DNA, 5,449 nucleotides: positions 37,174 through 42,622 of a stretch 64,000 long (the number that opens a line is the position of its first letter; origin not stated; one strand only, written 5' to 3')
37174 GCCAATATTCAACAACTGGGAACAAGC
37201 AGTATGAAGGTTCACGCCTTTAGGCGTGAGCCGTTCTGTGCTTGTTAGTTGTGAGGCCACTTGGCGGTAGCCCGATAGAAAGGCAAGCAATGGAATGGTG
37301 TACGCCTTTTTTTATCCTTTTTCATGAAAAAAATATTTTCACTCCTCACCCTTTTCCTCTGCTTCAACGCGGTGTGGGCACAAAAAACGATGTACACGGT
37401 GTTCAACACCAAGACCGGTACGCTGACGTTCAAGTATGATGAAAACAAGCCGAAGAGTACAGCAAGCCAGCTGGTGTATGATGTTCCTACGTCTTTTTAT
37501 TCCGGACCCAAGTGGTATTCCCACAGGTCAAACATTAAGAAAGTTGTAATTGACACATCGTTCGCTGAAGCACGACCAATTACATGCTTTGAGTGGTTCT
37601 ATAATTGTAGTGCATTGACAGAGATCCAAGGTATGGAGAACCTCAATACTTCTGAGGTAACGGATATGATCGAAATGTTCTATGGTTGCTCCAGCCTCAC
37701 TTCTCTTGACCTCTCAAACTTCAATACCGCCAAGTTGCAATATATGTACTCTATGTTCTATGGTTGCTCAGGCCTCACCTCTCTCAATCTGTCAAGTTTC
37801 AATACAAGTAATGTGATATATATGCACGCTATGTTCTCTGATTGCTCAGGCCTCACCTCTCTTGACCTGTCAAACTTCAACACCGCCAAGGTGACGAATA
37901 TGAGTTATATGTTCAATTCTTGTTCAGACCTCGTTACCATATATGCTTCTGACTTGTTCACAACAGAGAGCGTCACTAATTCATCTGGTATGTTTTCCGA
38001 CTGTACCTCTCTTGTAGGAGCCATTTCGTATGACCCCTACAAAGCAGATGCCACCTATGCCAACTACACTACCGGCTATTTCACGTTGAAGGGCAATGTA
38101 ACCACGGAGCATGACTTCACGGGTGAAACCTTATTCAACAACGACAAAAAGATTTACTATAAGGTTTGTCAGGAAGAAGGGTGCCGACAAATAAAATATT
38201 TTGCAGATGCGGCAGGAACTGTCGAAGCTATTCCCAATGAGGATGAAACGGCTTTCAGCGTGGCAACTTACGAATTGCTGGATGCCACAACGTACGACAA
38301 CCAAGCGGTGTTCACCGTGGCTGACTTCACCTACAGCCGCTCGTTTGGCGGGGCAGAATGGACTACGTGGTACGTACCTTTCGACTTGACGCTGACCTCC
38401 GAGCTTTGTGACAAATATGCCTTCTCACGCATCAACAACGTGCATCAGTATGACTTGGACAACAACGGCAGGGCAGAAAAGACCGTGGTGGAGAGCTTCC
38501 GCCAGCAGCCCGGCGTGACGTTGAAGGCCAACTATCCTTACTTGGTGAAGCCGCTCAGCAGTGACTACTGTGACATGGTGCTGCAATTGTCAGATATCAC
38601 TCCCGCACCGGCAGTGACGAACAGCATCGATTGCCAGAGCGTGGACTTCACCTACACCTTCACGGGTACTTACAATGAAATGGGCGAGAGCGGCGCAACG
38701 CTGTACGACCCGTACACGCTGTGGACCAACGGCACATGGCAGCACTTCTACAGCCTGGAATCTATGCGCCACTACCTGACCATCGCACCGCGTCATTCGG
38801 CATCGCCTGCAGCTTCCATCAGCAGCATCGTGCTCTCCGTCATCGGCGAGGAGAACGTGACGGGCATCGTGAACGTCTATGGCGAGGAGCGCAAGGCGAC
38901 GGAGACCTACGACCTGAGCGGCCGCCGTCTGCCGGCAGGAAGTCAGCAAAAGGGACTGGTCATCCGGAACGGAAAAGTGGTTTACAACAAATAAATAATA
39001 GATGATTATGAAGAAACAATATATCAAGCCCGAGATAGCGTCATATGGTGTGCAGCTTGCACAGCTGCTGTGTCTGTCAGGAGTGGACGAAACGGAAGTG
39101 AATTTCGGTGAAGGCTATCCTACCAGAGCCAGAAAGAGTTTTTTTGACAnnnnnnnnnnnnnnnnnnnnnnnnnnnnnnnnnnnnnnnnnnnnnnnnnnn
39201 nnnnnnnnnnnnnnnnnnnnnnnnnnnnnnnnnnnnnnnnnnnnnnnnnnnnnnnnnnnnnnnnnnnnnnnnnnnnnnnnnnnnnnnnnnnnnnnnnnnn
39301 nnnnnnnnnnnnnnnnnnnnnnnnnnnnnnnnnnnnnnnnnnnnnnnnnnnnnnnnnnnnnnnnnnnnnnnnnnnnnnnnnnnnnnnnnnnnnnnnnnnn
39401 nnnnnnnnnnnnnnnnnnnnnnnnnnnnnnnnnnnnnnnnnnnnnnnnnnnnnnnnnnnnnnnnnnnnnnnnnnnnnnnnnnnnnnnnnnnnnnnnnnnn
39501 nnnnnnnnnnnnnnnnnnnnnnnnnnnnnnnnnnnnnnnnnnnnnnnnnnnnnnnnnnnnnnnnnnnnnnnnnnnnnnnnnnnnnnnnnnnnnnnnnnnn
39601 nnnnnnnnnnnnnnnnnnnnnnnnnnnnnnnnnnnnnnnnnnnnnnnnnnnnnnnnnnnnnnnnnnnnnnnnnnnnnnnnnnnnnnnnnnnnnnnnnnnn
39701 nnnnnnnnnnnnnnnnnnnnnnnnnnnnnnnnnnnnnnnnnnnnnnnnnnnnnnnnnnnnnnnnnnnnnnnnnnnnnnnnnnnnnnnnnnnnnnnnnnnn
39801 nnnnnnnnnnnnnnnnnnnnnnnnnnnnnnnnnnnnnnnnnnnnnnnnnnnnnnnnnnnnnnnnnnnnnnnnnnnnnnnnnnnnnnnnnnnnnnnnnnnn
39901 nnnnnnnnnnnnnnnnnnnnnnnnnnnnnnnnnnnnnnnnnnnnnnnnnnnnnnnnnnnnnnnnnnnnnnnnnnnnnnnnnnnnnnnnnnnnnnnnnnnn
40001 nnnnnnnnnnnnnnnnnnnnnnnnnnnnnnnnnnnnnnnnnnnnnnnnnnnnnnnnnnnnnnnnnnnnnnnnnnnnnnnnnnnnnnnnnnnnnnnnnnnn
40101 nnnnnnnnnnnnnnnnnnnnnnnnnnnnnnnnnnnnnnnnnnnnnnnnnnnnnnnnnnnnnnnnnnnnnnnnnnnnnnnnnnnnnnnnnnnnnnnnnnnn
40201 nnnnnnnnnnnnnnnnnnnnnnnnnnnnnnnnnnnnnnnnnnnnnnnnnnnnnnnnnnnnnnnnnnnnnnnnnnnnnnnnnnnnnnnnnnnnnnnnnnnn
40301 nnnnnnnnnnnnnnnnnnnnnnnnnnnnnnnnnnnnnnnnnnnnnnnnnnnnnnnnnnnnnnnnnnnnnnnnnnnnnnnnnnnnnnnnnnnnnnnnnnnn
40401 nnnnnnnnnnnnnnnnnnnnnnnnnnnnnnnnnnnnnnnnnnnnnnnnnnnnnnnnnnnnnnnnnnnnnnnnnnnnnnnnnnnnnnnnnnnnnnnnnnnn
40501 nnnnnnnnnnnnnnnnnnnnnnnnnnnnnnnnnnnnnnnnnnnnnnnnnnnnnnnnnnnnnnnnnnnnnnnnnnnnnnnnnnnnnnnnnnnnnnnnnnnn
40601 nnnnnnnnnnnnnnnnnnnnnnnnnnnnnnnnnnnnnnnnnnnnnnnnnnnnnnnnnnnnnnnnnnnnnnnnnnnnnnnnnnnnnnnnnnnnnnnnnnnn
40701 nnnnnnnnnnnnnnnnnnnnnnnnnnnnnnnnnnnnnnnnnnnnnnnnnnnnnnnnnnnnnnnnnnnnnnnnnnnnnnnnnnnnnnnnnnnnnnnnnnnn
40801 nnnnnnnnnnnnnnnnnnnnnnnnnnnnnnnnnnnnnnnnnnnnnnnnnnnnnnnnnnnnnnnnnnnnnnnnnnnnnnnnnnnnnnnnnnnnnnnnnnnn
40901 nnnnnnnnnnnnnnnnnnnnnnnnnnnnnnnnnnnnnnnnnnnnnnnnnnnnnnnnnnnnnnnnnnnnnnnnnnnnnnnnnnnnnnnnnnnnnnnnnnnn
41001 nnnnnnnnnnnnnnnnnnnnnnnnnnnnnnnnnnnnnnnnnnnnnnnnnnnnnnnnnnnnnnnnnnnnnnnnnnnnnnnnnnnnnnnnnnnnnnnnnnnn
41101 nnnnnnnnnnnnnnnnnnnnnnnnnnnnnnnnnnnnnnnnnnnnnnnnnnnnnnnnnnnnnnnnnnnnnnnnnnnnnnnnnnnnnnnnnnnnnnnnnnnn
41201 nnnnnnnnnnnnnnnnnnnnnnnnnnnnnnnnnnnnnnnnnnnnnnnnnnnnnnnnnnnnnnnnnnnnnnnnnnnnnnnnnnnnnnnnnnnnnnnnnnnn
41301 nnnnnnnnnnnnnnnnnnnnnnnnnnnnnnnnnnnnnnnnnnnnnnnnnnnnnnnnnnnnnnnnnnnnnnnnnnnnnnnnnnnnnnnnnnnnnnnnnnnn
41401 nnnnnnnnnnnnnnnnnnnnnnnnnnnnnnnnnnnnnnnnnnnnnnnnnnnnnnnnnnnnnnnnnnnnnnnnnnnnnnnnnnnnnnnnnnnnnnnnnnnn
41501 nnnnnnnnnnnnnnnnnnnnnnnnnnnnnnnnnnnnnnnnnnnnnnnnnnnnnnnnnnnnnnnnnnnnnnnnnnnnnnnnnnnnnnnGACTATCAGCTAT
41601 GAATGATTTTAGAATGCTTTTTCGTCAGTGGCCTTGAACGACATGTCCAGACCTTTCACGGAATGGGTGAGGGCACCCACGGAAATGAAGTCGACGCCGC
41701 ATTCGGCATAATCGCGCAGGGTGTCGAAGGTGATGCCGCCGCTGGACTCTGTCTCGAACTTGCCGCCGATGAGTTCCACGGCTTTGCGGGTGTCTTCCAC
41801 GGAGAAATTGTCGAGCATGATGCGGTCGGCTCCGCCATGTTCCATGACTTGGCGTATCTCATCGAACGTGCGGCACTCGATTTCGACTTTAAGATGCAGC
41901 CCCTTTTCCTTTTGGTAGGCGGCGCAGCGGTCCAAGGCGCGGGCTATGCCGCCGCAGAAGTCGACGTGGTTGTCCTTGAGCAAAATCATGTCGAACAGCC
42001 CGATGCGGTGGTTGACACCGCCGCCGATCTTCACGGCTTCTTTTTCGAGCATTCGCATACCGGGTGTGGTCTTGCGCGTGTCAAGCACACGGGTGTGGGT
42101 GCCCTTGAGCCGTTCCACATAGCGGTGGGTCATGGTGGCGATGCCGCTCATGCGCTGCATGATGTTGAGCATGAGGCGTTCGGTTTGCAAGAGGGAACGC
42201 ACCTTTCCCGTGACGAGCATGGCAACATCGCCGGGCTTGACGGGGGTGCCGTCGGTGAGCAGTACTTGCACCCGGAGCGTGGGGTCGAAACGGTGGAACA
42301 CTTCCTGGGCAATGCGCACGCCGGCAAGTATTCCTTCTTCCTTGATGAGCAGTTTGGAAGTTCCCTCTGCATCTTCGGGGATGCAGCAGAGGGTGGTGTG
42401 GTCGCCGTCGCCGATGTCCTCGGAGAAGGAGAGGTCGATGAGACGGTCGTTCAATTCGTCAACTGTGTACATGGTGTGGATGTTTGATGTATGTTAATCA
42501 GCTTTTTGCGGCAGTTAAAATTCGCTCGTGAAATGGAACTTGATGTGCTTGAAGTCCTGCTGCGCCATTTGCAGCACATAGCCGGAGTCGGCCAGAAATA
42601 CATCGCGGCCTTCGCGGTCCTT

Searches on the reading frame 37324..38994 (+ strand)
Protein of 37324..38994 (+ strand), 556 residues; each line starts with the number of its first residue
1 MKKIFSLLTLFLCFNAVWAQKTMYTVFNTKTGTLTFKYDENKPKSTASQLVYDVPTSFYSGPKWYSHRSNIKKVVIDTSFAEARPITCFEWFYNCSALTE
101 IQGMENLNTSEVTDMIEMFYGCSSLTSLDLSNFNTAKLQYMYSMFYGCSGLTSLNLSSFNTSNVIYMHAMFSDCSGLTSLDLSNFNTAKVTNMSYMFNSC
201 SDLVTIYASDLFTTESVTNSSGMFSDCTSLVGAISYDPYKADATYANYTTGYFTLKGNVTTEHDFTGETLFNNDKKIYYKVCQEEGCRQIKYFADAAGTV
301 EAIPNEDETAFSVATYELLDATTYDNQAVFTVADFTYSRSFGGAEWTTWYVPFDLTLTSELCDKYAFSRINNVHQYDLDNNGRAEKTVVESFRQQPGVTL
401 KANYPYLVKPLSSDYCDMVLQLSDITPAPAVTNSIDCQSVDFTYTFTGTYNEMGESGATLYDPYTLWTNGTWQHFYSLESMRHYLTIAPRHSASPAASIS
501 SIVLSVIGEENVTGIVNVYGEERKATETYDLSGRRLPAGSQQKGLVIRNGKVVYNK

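Call 7: search_protein_families(library=pfam, proteins=[window:37324-38994:+], max_evalue=0.01)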
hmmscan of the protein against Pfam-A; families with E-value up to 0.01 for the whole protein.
window:37324-38994:+ (556 aa): 3 families
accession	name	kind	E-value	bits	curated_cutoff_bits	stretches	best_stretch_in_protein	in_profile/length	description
PF03382.20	DUF285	-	1.8e-35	121.7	25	2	90-201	5-111/120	Mycoplasma protein of unknown function, DUF285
PF13855.12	LRR_8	-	4.8e-06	26.7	27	2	143-184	19-58/61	Leucine rich repeat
PF23952.1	LRR_EndoS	-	0.0093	16.6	27.9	0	94-142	54-101/116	Endo-beta-N-acetylglucosaminidase EndoS LRR domain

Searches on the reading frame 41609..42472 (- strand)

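Call 7: search_protein_families(library=pfam, proteins=[window:41609-42472:-], max_evalue=0.01)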
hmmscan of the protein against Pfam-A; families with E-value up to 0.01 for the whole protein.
window:41609-42472:- (287 aa): 2 families
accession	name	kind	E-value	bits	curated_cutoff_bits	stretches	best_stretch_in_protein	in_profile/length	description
PF01729.25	QRPTase_C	-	1.7e-57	194.3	23.1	1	111-280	1-169/169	Quinolinate phosphoribosyl transferase, C-terminal domain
PF02749.22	QRPTase_N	-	1.1e-19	70.8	27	1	24-109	1-82/82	Quinolinate phosphoribosyl transferase, N-terminal domain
